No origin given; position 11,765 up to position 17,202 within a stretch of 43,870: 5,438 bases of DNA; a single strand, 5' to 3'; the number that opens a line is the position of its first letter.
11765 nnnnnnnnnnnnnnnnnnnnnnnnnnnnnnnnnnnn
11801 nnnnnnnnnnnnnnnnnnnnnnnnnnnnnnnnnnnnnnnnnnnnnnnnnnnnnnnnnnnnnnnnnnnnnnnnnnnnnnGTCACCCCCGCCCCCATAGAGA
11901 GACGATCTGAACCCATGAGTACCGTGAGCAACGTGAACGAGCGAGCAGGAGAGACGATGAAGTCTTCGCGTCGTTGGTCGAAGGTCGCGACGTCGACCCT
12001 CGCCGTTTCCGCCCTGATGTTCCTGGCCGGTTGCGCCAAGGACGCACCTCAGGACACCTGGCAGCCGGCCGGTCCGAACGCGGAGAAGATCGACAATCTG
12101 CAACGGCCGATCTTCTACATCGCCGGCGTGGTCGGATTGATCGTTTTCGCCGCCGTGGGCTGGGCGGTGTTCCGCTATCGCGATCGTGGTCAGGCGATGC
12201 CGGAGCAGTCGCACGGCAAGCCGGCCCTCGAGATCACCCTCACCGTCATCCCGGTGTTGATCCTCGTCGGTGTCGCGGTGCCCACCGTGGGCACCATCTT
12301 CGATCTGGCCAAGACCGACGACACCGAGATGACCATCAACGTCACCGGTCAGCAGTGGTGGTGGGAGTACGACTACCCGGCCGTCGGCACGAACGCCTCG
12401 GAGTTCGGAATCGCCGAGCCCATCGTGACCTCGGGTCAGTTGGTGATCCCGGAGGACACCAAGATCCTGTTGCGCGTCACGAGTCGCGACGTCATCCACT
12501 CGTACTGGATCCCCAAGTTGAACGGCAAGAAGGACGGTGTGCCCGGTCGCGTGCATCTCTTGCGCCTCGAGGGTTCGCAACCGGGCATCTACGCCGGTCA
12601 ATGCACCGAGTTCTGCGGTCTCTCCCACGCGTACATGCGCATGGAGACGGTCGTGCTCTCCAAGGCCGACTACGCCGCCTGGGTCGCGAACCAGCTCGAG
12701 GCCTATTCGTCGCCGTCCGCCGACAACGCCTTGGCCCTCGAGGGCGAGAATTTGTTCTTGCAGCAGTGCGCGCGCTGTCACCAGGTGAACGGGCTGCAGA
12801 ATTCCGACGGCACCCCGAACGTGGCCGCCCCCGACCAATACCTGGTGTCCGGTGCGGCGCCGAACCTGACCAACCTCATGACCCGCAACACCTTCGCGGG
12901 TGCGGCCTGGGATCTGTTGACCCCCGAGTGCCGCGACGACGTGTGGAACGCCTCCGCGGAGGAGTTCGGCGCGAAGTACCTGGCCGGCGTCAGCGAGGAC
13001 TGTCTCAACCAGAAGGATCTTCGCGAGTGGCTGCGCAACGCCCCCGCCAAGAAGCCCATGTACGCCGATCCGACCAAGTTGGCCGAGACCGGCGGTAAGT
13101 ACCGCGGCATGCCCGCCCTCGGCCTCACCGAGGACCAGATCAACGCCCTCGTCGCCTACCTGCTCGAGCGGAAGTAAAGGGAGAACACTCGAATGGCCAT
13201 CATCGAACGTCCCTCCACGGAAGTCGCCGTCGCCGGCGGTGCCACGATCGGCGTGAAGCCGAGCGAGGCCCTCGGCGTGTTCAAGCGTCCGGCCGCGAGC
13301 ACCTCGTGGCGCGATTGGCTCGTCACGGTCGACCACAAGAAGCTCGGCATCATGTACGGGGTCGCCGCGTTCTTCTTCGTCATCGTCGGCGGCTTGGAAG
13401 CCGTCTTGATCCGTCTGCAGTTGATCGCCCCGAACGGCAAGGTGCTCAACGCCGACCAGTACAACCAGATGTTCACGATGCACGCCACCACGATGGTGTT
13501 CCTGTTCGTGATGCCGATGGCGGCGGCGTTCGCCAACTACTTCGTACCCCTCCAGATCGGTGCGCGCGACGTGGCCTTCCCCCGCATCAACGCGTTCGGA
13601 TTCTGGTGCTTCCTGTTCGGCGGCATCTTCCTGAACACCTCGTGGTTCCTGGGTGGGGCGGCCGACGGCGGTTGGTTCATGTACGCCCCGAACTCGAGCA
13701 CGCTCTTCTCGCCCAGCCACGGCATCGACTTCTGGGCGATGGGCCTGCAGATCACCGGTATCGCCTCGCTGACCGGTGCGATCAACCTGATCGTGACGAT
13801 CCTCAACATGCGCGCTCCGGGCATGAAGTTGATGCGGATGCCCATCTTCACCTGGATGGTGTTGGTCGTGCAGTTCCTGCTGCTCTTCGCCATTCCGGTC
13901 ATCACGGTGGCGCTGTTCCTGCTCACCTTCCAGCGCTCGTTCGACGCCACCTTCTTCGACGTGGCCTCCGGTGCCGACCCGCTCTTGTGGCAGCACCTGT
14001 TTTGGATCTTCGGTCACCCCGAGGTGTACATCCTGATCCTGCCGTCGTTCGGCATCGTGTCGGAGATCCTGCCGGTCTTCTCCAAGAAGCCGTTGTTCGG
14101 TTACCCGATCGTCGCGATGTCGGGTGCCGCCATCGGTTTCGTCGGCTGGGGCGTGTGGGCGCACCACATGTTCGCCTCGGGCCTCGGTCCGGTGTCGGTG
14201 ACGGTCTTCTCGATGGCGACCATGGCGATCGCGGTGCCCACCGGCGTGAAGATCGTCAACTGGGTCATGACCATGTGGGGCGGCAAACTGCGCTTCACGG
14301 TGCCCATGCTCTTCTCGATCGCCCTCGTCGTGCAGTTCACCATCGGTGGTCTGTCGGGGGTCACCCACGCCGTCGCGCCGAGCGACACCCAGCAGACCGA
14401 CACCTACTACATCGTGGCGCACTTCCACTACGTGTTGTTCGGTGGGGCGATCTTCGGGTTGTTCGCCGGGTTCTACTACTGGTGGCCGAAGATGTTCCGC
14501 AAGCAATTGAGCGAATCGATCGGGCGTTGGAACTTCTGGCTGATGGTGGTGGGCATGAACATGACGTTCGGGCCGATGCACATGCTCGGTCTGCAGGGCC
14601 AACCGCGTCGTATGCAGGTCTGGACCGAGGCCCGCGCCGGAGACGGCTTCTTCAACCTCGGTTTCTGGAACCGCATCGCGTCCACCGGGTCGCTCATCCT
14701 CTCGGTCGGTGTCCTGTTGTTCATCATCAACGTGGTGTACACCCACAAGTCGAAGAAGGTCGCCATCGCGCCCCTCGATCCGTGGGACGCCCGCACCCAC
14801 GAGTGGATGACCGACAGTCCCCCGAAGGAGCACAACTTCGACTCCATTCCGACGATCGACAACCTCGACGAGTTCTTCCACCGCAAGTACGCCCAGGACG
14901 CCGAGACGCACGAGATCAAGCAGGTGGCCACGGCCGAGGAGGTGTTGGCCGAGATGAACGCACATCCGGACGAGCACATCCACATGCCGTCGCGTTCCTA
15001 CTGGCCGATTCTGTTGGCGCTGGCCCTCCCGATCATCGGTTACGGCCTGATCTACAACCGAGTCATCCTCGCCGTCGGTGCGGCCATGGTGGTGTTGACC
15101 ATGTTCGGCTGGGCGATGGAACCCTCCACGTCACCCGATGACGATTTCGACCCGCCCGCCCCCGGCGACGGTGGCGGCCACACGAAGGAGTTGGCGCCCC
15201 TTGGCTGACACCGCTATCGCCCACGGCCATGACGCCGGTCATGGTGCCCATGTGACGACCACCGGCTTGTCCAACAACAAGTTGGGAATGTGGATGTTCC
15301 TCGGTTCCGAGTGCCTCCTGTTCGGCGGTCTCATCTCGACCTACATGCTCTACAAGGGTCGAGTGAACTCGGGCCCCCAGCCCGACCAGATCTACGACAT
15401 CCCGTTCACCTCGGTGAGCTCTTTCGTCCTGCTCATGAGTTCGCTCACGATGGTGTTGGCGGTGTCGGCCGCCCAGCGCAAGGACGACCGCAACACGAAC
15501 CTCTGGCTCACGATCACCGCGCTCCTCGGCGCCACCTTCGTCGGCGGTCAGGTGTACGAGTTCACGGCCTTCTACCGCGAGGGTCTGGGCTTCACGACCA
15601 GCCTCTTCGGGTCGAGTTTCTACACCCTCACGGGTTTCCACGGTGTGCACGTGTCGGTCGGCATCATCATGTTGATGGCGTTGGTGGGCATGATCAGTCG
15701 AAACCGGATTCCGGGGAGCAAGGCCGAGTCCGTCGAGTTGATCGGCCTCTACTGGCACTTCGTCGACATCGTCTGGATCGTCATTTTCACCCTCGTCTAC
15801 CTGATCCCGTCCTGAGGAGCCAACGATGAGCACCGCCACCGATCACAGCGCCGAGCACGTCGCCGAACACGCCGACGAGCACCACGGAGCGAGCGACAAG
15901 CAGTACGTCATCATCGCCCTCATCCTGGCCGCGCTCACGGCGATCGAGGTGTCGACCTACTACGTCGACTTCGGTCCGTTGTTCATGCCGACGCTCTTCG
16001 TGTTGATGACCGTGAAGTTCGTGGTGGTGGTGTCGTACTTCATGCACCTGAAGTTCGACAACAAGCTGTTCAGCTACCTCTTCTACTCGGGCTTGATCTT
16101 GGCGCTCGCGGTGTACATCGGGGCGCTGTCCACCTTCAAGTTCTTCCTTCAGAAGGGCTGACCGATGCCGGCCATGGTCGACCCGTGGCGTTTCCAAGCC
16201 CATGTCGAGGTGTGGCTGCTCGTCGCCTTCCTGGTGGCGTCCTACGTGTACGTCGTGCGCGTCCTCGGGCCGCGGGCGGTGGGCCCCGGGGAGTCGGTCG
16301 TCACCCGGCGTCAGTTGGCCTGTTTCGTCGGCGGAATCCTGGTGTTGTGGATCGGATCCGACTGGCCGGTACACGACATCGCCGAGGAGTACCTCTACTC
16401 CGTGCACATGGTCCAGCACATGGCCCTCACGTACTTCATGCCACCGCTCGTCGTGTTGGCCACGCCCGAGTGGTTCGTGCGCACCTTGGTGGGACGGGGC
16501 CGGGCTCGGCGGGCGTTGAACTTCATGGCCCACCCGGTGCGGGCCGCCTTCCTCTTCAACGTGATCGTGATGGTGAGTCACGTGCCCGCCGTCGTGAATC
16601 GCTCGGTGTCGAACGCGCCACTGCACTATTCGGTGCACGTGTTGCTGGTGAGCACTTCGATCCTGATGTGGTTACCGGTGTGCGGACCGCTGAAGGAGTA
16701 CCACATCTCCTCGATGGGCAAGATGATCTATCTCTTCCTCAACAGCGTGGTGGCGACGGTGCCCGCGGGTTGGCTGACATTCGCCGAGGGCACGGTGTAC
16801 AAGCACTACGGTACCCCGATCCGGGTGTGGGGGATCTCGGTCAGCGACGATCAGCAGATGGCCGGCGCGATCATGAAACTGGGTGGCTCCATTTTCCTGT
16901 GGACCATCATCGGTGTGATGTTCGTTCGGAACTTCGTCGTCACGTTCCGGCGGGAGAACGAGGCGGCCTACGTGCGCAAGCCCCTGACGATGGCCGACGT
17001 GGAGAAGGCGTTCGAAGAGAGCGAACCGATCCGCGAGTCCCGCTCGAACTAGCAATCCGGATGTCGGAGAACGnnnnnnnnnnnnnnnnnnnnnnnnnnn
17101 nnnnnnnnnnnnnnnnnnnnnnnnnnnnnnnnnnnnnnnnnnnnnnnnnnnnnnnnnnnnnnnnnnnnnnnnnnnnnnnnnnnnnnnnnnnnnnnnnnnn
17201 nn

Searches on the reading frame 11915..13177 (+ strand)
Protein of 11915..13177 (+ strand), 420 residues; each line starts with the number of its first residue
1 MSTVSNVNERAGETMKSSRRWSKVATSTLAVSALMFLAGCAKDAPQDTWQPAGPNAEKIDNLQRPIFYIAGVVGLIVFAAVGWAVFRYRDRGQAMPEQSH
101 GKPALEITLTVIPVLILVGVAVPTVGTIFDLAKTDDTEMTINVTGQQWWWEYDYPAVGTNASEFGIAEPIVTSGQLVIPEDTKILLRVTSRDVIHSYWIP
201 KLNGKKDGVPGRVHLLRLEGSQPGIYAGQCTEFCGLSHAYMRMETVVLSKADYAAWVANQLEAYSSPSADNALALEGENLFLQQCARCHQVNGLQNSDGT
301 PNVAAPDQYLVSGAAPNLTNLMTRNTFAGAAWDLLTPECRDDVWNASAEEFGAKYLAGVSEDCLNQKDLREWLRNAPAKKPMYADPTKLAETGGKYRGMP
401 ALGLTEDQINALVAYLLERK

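Call 3: search_protein_families(library=pfam, proteins=[window:11915-13177:+], max_evalue=0.01)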
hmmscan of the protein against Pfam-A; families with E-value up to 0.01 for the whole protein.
window:11915-13177:+ (420 aa): 5 families
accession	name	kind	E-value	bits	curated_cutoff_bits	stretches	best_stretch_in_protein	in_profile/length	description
PF00116.26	COX2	-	1.5e-23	83.4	22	1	139-243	1-115/120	Cytochrome C oxidase subunit II, periplasmic domain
PF00034.26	Cytochrom_C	-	2.5e-10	42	21.3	1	276-327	3-39/90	Cytochrome c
PF02790.20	COX2_TM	-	5.3e-09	36.6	22.8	1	52-124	12-85/88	Cytochrome C oxidase subunit II, transmembrane domain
PF13442.11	Cytochrome_CBB3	-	4.7e-07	30.5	27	1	274-302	3-30/68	Cytochrome C oxidase, cbb3-type, subunit III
PF11992.13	TgpA_N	-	0.003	17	30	1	67-140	128-192/333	TgpA N-terminal domain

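Call 6: search_protein_families(library=ncbifam, proteins=[window:11915-13177:+], max_evalue=0.01)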
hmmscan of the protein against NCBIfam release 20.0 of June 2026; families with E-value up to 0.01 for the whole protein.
window:11915-13177:+ (420 aa): 10 families
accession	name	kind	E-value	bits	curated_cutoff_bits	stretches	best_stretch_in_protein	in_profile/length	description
TIGR02866.1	CoxB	equivalog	5.3e-55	186.1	147.7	1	52-257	2-201/202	cytochrome c oxidase subunit II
NF050117.1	aa3_CtaC_Actin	exception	2e-47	161.5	250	1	28-257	5-242/244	aa3-type cytochrome oxidase subunit II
TIGR01432.1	QOXA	equivalog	4.3e-29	101.4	240.95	1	31-258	4-224/227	cytochrome aa3 quinol oxidase subunit II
TIGR01433.1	CyoA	equivalog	6e-17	61.8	266.2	1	30-259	3-224/226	ubiquinol oxidase subunit II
NF007816.0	PRK10525.1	equivalog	3.9e-15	55.8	511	1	72-262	54-240/318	cytochrome o ubiquinol oxidase subunit II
TIGR04246.1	nitrous_NosZ_Gp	equivalog_domain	0.00046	18.6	625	1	190-242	519-571/578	Sec-dependent nitrous-oxide reductase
TIGR00782.1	ccoP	equivalog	0.0012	18.2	179.95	1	243-305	172-235/285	cytochrome-c oxidase, cbb3-type subunit III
NF040606.1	CytoC_perox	subfamily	0.0015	17.8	150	1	266-295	290-319/524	di-heme-cytochrome C peroxidase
TIGR04485.1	thiosulf_SoxX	equivalog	0.0037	17.9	61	0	356-418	25-77/78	sulfur oxidation c-type cytochrome SoxX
NF050122.1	bc1_QcrC_actin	exception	0.0056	16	200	0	254-299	23-66/253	cytochrome bc1 complex diheme cytochrome c subunit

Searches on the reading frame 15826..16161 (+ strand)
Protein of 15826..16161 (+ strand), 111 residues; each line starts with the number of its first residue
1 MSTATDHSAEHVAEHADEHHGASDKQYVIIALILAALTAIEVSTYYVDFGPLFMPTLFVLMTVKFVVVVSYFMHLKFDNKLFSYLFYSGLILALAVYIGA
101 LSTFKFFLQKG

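Call 3: search_protein_families(library=pfam, proteins=[window:15826-16161:+], max_evalue=0.01)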
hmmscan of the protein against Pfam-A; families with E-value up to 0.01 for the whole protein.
window:15826-16161:+ (111 aa): 1 family
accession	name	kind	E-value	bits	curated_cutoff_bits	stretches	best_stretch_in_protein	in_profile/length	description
PF03626.19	COX4_pro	-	3e-12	47.2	28.9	1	28-96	1-70/72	Prokaryotic Cytochrome C oxidase subunit IV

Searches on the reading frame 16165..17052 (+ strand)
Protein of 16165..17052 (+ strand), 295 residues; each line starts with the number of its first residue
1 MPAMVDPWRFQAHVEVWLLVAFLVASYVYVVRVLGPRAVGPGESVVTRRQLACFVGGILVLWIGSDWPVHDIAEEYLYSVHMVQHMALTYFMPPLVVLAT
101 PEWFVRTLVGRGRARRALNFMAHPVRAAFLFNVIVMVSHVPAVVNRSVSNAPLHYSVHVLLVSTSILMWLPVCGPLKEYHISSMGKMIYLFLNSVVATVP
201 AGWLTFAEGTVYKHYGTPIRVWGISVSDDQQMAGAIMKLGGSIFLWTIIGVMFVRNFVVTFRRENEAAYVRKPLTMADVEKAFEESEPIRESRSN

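Call 3: search_protein_families(library=pfam, proteins=[window:16165-17052:+], max_evalue=0.01)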
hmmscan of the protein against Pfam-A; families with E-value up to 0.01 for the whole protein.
window:16165-17052:+ (295 aa): 1 family
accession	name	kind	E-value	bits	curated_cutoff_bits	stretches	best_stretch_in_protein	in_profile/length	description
PF09678.15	Caa3_CtaG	-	5.6e-43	147.5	27.7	1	27-255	3-233/237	Cytochrome c oxidase caa3 assembly factor (Caa3_CtaG)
